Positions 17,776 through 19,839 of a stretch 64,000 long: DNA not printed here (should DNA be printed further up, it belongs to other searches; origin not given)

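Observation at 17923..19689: Rieske [2Fe-2S] protein with large uncharacterised C-terminal domain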

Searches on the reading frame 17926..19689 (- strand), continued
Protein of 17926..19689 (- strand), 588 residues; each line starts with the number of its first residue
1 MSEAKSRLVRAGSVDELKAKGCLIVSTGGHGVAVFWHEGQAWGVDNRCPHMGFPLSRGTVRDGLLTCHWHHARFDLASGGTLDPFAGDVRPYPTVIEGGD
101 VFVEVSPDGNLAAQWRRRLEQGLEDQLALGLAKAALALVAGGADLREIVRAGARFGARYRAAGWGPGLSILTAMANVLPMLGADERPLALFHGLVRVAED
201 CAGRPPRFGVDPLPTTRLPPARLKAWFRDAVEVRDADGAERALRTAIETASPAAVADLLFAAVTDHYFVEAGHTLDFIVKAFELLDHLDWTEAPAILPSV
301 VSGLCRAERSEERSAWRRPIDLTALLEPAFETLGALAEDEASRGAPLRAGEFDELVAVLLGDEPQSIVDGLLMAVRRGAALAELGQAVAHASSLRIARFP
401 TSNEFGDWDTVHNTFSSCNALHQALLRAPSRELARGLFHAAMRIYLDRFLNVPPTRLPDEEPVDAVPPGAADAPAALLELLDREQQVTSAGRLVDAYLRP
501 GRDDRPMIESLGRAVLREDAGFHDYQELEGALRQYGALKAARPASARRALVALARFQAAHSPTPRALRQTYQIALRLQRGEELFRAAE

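Call 14: find_encoding_contigs(protein=P0002, flank=10000, max_places=3)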
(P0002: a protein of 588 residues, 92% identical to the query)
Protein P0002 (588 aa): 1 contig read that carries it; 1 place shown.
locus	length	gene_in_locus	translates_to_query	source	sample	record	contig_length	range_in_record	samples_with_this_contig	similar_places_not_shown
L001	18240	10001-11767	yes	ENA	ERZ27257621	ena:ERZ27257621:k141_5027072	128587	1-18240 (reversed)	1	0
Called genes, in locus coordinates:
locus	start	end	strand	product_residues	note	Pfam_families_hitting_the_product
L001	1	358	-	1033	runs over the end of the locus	PF03710:GlnE, PF03445:DUF294 (faint), PF08335:GlnD_UR_UTase, PF10335:DUF294_C (faint), PF03710:GlnE, PF08335:GlnD_UR_UTase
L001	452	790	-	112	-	PF00543:P-II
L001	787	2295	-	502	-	PF08323:Glyco_transf_5, PF13439:Glyco_transf_4 (faint), PF20706:GT4-conflict, PF00534:Glycos_transf_1, PF13692:Glyco_trans_1_4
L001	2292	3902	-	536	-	PF02690:Na_Pi_cotrans, PF01895:PhoU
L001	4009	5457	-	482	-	PF00749:tRNA-synt_1c, PF19269:Anticodon_2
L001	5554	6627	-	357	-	PF04015:DUF362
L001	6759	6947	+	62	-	-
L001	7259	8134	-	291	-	PF01040:UbiA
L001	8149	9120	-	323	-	PF01073:3Beta_HSD, PF01370:Epimerase, PF02719:Polysacc_synt_2, PF04321:RmlD_sub_bind, PF13460:NAD_binding_10, PF16363:GDP_Man_Dehyd, PF07993:NAD_binding_4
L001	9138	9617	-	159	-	PF03720:UDPG_MGDP_dh_C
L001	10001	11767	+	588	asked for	PF00355:Rieske, PF13806:Rieske_2, PF22543:Rieske_4 (weak)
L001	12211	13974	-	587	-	PF00953:Glycos_transf_4, PF13727:CoA_binding_3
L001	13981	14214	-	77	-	-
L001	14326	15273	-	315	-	PF01073:3Beta_HSD (faint), PF01370:Epimerase, PF02719:Polysacc_synt_2 (faint), PF04321:RmlD_sub_bind (weak), PF16363:GDP_Man_Dehyd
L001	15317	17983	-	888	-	PF13231:PMT_2, PF14559:TPR_19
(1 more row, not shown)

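Call 15: search_protein_representatives(protein=window:17926-19359:-)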
Query: 478 residues. Proteins with E-value up to 0.001 (for the whole library): 1633; up to 1e-10: 953; up to 1e-30: 265. The best 150 are listed.
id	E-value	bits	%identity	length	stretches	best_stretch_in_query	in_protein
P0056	3.2e-173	593.5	61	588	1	4-478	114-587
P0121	1.5e-141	489.1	55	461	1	21-476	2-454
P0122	1.9e-137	475.6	49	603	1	3-476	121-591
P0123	2.2e-132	458.9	50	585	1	4-475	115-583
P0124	2.2e-128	445.7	60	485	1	52-464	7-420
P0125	2.1e-126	439.2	48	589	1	3-473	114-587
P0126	1.6e-125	436.3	52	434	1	45-471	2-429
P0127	8.0e-120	417.5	53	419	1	53-475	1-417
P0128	3.7e-115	402.1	51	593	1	5-475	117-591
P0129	4.8e-115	401.7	49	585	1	3-476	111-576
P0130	6.7e-115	401.3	48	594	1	2-473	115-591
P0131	1.2e-114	400.4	48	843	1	3-474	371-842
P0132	1.8e-112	393.2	45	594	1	3-473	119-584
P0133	7.2e-112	391.3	46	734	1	5-478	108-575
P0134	4.6e-106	372.2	72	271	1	216-475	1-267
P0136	2.6e-104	366.4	47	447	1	34-477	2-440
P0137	2.3e-103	363.2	44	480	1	4-475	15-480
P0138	6.0e-103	361.9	47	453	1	22-474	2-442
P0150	5.8e-88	312.5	45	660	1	39-474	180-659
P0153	9.2e-85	301.9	43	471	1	20-477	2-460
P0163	1.2e-77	278.5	44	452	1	37-477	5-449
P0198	8.3e-65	236.1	36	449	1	48-473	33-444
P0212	1.1e-59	219.2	35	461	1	30-476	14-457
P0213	1.8e-59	218.6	39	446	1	39-473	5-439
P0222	9.9e-58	212.8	44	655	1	44-362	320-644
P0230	1.2e-55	205.9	39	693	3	234-363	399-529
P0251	5.3e-49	184.0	38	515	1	7-443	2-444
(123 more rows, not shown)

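Call 18: find_encoding_contigs(protein=P0099, flank=8000, max_places=2)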
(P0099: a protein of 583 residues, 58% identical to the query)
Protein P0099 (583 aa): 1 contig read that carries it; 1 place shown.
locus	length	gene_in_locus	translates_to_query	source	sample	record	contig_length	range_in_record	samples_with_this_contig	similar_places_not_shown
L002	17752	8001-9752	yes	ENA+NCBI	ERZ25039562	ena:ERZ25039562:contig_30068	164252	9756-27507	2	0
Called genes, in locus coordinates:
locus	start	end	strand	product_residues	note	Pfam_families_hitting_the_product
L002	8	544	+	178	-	PF02195:ParB_N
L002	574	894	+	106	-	-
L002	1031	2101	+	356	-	PF00676:E1_dh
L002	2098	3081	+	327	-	PF02779:Transket_pyr, PF02780:Transketolase_C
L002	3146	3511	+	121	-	-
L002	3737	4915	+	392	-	PF13529:Peptidase_C39_2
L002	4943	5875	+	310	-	PF08240:ADH_N, PF16912:Glu_dehyd_C, PF00107:ADH_zinc_N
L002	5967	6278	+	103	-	-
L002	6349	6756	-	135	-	PF04075:F420H2_quin_red (weak)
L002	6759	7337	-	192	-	PF00440:TetR_N, PF16859:TetR_C_11, PF13977:TetR_C_6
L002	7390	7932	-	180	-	PF00881:Nitroreductase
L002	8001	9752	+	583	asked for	PF00355:Rieske, PF13806:Rieske_2, PF22543:Rieske_4 (weak)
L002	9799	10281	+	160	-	PF13441:Gly-zipper_YMGG (weak), PF06897:DUF1269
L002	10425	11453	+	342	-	PF08240:ADH_N, PF16912:Glu_dehyd_C, PF00107:ADH_zinc_N, PF13602:ADH_zinc_N_2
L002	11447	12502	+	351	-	PF01408:GFO_IDH_MocA, PF22725:GFO_IDH_MocA_C3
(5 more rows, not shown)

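Call 19: find_encoding_contigs(protein=P0057, flank=8000, max_places=2)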
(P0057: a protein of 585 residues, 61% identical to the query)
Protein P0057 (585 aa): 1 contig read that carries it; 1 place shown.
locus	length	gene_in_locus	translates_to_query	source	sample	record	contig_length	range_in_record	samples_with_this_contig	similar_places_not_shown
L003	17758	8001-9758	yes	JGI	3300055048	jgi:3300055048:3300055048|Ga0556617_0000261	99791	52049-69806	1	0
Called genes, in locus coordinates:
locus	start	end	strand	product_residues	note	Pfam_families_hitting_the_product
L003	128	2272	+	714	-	PF02922:CBM_48, PF00128:Alpha-amylase (weak), PF21331:Isoamylase_C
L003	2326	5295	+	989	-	PF00128:Alpha-amylase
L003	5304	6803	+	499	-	PF02446:Glyco_hydro_77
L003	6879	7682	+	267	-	PF02585:PIG-L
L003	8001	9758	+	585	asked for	PF00355:Rieske, PF13806:Rieske_2, PF22543:Rieske_4 (weak)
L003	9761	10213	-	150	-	PF04075:F420H2_quin_red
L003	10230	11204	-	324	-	PF13793:Pribosyltran_N, PF00156:Pribosyltran, PF14572:Pribosyl_synth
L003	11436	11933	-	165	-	-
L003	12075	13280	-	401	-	PF08495:FIST, PF10442:FIST_C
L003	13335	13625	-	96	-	PF08734:GYD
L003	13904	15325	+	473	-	PF00083:Sugar_tr (faint), PF07690:MFS_1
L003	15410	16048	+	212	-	-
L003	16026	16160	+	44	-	-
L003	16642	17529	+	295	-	PF03807:F420_oxidored, PF10727:Rossmann-like, PF10728:DUF2520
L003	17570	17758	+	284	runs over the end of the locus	PF02548:Pantoate_transf, PF13714:PEP_mutase (faint)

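Call 20: find_encoding_contigs(protein=P0030, flank=8000, max_places=2)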
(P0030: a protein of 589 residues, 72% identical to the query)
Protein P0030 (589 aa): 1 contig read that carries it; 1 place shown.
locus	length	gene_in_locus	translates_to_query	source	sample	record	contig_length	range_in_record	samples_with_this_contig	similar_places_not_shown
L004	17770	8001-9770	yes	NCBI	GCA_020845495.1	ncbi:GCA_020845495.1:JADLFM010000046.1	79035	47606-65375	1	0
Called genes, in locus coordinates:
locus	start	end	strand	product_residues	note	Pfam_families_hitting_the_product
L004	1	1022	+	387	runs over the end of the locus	PF00291:PALP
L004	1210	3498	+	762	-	PF00884:Sulfatase, PF01663:Phosphodiest (faint), PF16347:SGSH_C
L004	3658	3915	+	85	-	PF04255:DUF433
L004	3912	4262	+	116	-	PF01927:Mut7-C (weak), PF18480:DUF5615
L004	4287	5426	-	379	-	PF13433:Peripla_BP_5, PF13458:Peripla_BP_6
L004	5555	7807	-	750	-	PF01315:Ald_Xan_dh_C, PF02738:MoCoBD_1, PF20256:MoCoBD_2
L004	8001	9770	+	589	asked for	PF00355:Rieske, PF13806:Rieske_2, PF22543:Rieske_4 (weak)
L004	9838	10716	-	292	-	PF00296:Bac_luciferase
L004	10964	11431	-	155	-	PF00571:CBS, PF21349:RUBY_RBDX (weak)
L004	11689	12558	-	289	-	PF02775:TPP_enzyme_C, PF12367:PFO_beta_C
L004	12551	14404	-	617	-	PF01558:POR, PF01855:POR_N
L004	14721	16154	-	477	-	-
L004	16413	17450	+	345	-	PF01738:DLH (faint), PF20434:BD-FAE, PF07859:Abhydrolase_3, PF12146:Hydrolase_4 (faint), PF00326:Peptidase_S9 (weak)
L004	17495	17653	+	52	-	-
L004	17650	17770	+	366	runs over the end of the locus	PF04909:Amidohydro_2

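Call 24: predict_structure(alignment_id=A1)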
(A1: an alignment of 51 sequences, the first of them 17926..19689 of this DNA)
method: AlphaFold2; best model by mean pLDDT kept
length: 588 residues; sequences in the alignment: 51
mean_pLDDT: 93.8   pTM: 0.93
mean pLDDT of the five models: 93.8, 93.3, 93.2, 92.9, 92.2
residues with pLDDT >= 90: 521; 70-90: 51; 50-70: 10; < 50: 6
segments of 3 or more residues with pLDDT < 50: 1-5
pLDDT, mean of each block of 10 residues (from residue 1): 59 96 86 95 94 94 96 95 91 94 80 92 96 96 96 98 97 98 97 98 95 93 98 98 98 98 95 97 98 98 96 94 96 82 86 98 98 95 98 98 95 98 97 97 97 95 70 92 95 95 96 98 98 98 97 98 97 92 68
secondary structure, 60 per line:
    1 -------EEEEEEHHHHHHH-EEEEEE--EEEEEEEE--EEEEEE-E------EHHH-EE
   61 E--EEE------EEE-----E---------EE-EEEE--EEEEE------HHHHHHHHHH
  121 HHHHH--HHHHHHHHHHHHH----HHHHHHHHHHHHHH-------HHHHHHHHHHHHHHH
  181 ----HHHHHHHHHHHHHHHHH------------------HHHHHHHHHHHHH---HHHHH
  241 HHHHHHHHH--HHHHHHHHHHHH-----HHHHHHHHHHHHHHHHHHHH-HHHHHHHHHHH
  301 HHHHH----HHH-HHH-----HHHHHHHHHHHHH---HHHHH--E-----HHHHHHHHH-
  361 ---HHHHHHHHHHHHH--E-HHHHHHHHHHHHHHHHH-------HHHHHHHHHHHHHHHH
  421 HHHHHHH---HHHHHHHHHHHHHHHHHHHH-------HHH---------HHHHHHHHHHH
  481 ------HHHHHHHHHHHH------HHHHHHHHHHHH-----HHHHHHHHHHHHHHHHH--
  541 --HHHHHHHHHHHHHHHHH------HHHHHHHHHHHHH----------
elements in order: E8-13 H14-20 E22-27 E30-37 E40-45 E59-61 E64-66 E73-75 E94-97 E100-104 H111-125 H128-140 H145-158 H166-180 H185-201 H220-232 H236-249 H252-263 H269-288 H290-305 H322-334 H338-342 H351-359 H364-376 H381-397 H405-427 H431-450 H470-480 H487-498 H505-516 H522-538 H543-559 H566-578

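Call 28: search_protein_families(library=pfam, proteins=[P0131, P0133, P0222, P0230, P0150, P0137, P0121], max_evalue=0.01)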
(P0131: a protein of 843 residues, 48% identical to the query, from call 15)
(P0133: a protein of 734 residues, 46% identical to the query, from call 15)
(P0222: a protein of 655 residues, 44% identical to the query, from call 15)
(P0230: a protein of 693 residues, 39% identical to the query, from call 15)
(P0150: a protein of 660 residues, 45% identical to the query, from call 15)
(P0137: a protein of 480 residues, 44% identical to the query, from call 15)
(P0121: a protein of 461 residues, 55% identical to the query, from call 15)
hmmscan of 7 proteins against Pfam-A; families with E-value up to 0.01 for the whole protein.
P0131 (843 aa): 6 families
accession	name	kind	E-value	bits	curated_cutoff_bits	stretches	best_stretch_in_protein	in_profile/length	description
PF00355.32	Rieske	-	5.5e-14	52.3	20.3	1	268-350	3-87/88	Rieske [2Fe-2S] domain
PF08281.18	Sigma70_r4_2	-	9.5e-14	51.2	25.7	1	134-186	2-54/54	Sigma-70, region 4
PF04542.20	Sigma70_r2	-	2.4e-13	50.1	24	1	37-102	1-68/71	Sigma-70 region 2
PF22543.2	Rieske_4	-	2.8e-09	37.7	28.4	1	270-338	3-76/119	Soluble Rieske-type ferredoxin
PF13806.12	Rieske_2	-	3.9e-09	36.8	27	1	269-361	4-103/104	Rieske-like [2Fe-2S] domain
PF04545.22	Sigma70_r4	-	1.3e-07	31.4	24.1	1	140-184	2-46/50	Sigma-70, region 4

P0133 (734 aa): 4 families
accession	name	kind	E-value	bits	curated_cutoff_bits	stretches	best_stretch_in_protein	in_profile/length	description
PF00355.32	Rieske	-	3e-13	49.9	20.3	1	5-75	6-76/88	Rieske [2Fe-2S] domain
PF13806.12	Rieske_2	-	1.6e-10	41.3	27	1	5-96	6-103/104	Rieske-like [2Fe-2S] domain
PF00211.25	Guanylate_cyc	-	4.9e-08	33.2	21.9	1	576-722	6-172/183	Adenylate and Guanylate cyclase catalytic domain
PF22543.2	Rieske_4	-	1.4e-05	25.7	28.4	1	11-72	10-75/119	Soluble Rieske-type ferredoxin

P0222 (655 aa): 3 families
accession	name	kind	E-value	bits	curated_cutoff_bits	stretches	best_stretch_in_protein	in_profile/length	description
PF00355.32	Rieske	-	4.3e-16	59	20.3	1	179-261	4-87/88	Rieske [2Fe-2S] domain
PF13806.12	Rieske_2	-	2.6e-12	47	27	1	179-272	4-103/104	Rieske-like [2Fe-2S] domain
PF22543.2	Rieske_4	-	5.2e-07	30.4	28.4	1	186-250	9-77/119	Soluble Rieske-type ferredoxin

P0230 (693 aa): 2 families
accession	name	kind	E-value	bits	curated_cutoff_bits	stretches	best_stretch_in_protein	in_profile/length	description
PF00355.32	Rieske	-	5e-13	49.2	20.3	1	8-78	3-73/88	Rieske [2Fe-2S] domain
PF13806.12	Rieske_2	-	1.1e-05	25.8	27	1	14-103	9-104/104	Rieske-like [2Fe-2S] domain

P0150 (660 aa): 3 families
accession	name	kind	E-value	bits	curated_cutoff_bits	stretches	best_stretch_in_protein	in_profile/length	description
PF00355.32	Rieske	-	4.6e-15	55.8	20.3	1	8-82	2-75/88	Rieske [2Fe-2S] domain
PF13806.12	Rieske_2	-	7.8e-09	35.8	27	1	11-105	5-103/104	Rieske-like [2Fe-2S] domain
PF22543.2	Rieske_4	-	6.1e-05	23.7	28.4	1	24-82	15-77/119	Soluble Rieske-type ferredoxin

P0137 (480 aa): 0 families

P0121 (461 aa): 1 family
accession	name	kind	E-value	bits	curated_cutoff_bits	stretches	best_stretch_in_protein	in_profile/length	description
PF00482.28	T2SSF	-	0.0028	18.1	25.2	0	392-443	38-89/125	Type II secretion system (T2SS), protein F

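Call 35: list_cluster_members(proteins=[P0001, P0131, P0133])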
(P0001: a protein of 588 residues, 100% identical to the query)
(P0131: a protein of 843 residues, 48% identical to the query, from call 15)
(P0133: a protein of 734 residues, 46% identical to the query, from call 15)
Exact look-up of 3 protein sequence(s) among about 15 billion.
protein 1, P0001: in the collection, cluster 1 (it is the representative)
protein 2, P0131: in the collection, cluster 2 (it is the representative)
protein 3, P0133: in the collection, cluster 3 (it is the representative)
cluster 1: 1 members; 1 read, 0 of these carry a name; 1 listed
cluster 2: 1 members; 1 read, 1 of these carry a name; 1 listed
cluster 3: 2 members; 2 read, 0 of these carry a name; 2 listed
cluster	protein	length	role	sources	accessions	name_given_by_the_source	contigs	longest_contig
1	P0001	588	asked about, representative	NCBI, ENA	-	-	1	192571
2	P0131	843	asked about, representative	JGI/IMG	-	RNA polymerase sigma factor (sigma-70 family)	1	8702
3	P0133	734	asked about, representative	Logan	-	-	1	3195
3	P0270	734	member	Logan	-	-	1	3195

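Call 43: search_solved_structures(query=A3, max_evalue=10, show_alignments=3)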
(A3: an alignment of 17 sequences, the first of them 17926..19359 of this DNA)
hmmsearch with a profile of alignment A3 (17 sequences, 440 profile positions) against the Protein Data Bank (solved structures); distinct sequences matched with E-value up to 10: 3.
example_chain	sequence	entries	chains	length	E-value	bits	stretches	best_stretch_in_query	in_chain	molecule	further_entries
2iyo_A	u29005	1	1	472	0.44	12.6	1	131-232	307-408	6-PHOSPHOGLUCONATE DEHYDROGENASE, DECARBOXYLATING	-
2iyp_A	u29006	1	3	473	0.44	12.6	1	131-232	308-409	6-PHOSPHOGLUCONATE DEHYDROGENASE, DECARBOXYLATING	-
2iz0_A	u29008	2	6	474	0.44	12.6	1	131-232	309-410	6-PHOSPHOGLUCONATE DEHYDROGENASE, DECARBOXYLATING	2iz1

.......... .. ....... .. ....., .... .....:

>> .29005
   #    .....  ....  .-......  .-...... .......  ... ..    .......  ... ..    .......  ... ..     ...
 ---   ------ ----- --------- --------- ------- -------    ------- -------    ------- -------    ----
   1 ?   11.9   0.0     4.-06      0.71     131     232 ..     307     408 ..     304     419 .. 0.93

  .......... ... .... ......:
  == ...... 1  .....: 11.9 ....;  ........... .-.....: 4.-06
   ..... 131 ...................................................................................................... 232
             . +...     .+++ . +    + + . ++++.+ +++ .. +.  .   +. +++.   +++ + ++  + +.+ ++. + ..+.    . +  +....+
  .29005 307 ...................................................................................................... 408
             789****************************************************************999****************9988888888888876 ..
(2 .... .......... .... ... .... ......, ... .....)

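Call 72: search_solved_structures(query=A4, max_evalue=10, show_alignments=5)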
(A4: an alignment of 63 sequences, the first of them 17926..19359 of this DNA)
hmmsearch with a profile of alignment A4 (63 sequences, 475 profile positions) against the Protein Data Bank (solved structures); distinct sequences matched with E-value up to 10: 2.
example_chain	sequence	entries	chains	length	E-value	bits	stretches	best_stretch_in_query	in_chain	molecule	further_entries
1bby_A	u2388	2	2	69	0.61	12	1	139-182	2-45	RAP30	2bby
2ywb_A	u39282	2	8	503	1.2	11.1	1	122-163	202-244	GMP synthase [glutamine-hydrolyzing]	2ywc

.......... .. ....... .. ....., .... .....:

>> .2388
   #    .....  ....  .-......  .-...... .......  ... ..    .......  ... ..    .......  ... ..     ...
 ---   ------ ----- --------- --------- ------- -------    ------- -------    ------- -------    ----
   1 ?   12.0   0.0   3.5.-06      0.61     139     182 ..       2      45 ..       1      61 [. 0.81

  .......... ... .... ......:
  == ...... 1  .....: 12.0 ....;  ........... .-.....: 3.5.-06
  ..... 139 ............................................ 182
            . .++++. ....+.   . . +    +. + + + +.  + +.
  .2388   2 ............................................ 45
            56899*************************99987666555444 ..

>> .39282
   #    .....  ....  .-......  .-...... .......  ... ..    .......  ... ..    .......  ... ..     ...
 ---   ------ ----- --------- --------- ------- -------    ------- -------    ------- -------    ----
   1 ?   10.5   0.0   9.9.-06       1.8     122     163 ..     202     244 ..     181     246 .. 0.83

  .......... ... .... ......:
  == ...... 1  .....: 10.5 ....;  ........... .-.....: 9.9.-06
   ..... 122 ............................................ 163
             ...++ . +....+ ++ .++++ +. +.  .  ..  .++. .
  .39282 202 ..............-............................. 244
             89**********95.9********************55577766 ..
